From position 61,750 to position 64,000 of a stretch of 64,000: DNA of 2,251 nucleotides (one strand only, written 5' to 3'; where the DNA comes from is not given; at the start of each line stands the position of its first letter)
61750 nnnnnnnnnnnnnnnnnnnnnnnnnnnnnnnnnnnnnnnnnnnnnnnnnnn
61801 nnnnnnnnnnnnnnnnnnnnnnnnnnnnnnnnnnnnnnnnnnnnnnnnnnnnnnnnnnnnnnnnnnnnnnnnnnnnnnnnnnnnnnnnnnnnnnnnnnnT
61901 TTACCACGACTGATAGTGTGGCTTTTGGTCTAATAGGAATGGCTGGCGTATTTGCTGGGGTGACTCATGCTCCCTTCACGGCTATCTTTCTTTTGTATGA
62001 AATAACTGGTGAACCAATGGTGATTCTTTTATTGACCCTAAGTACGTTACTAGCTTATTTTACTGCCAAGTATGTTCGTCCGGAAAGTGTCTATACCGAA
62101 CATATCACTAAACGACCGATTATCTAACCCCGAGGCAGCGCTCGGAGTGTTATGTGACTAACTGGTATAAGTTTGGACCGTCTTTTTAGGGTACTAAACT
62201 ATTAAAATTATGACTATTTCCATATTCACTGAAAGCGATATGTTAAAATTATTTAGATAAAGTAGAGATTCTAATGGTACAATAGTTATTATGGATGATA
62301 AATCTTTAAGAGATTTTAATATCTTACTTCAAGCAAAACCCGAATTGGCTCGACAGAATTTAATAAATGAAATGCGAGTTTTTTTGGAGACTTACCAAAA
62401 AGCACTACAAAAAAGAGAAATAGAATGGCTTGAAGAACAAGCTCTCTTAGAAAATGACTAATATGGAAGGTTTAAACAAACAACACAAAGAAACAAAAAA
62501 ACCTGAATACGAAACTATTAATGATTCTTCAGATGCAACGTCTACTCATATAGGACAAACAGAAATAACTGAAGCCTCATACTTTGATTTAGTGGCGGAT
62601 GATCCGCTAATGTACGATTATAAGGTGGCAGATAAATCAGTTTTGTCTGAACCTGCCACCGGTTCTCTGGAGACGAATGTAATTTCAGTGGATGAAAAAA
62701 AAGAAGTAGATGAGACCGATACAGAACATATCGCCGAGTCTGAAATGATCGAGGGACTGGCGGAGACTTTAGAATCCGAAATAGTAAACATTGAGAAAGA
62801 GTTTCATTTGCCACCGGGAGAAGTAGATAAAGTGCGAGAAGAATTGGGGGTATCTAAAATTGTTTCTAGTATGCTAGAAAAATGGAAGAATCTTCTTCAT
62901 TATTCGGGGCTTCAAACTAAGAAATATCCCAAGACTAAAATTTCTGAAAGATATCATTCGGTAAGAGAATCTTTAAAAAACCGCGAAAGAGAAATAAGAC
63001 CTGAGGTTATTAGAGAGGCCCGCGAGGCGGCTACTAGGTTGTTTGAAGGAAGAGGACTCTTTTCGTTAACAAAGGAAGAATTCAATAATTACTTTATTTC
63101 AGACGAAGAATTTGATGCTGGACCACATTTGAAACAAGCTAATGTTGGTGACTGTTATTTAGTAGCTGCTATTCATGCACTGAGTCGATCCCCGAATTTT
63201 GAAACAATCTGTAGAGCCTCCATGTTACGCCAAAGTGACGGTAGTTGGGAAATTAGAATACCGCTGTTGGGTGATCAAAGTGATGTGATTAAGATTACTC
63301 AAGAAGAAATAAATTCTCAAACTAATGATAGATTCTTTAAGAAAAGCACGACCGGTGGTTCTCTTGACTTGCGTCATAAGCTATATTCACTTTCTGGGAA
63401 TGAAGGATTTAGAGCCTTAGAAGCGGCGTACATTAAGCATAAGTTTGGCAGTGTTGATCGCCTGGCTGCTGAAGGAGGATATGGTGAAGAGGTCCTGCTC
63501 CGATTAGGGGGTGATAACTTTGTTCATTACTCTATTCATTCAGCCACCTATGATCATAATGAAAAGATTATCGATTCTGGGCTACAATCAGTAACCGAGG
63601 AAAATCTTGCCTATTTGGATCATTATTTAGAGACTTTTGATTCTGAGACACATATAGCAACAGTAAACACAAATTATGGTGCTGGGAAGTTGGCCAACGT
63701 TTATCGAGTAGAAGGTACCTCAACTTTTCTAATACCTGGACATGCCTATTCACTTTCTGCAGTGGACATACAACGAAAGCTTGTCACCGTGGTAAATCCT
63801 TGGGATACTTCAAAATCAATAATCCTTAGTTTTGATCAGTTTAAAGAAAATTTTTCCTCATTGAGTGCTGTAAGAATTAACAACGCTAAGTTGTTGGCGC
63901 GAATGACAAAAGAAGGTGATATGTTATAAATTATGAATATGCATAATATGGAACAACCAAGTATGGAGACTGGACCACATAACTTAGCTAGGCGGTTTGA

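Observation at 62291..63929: Bacterial calpain-like cysteine protease with a translationally coupled 56-aa upstream ORF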

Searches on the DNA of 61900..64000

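Call 75: search_rna_families(source=window, start=61900, end=64000, threshold=evalue, max_evalue=1)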
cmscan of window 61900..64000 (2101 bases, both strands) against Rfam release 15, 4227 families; matches with E-value up to 1: 1.
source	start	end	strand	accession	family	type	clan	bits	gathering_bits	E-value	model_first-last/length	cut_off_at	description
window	62486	62557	-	RF00801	mir-280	Gene; miRNA;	-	21.8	70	0.78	1-83/83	no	mir-280 microRNA precursor family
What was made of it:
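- No Rfam element in the region (call 75).
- Tried and rejected: Rfam over 61900-64000: only a sub-threshold miRNA match, so no leader RNA element (call 75).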

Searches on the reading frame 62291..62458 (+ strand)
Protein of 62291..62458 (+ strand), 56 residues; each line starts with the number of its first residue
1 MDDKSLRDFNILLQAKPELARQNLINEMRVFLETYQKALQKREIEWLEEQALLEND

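Call 3: search_protein_families(library=pfam, proteins=[window:62291-62458:+], max_evalue=1)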
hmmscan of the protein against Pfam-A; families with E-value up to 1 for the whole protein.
window:62291-62458:+ (56 aa): 0 families
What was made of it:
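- On Polymorphic toxin / effector-immunity systems: No such Pfam hit in the protease (call 3).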

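Call 4: search_protein_families(library=ncbifam, proteins=[window:62291-62458:+], max_evalue=1)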
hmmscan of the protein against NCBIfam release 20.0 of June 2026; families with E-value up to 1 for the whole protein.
window:62291-62458:+ (56 aa): 1 family
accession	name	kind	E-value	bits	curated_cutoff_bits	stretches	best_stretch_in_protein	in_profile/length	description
NF002199.0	PRK01060.1-4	equivalog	0.039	13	315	1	4-51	232-279/282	deoxyribonuclease IV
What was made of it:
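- No family hit (calls 3, 4).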

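Call 17: search_protein_families(library=padloc, proteins=[window:62291-62458:+], max_evalue=1)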
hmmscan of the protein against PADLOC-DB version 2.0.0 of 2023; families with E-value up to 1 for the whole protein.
window:62291-62458:+ (56 aa): 0 families
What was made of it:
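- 62291..62461 (+): Gene 1: a 56-aa acidic (pI 4.7) protein, judged helical from its sequence pattern only; no structure prediction was run on it. Proposed adaptor/chaperone for the protease N-terminal module. No Pfam, NCBIfam or PADLOC family (calls 3, 4, 17).
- On Known anti-phage defence systems (PADLOC): No hits for any of the three proteins (call 17).
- No similarity to calpastatin or any other family (calls 3, 4, 17). No PADLOC defence-system hit (call 17).
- Tried and rejected: PADLOC: nothing (call 17).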

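Call 61: list_cluster_members(proteins=[P0001, P0067, window:62291-62458:+, L008:3817-4020:+, L009:3658-3831:+, L012:3160-3327:+])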
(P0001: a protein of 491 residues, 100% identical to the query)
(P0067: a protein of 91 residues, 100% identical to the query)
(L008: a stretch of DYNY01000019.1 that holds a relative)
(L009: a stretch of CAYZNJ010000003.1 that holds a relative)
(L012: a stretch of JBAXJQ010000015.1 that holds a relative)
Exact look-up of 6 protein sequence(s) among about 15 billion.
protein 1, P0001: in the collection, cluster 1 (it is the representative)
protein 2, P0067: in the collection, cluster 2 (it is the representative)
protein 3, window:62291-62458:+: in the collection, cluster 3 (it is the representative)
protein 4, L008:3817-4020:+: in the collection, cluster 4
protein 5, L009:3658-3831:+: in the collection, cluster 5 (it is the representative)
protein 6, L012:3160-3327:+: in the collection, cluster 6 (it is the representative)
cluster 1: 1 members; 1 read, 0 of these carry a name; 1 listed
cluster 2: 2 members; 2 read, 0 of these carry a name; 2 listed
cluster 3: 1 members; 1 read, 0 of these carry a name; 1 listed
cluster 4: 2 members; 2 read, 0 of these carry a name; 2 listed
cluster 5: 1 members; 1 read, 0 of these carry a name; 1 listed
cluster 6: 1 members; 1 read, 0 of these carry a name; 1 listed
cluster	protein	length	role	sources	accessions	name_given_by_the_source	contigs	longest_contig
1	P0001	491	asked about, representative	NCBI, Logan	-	-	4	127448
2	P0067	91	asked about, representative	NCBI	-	-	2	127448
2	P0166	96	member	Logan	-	-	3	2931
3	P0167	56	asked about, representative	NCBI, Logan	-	-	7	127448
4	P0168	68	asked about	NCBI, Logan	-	-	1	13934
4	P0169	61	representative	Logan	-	-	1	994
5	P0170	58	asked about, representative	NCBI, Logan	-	-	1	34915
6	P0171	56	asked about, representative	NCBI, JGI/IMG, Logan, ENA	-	-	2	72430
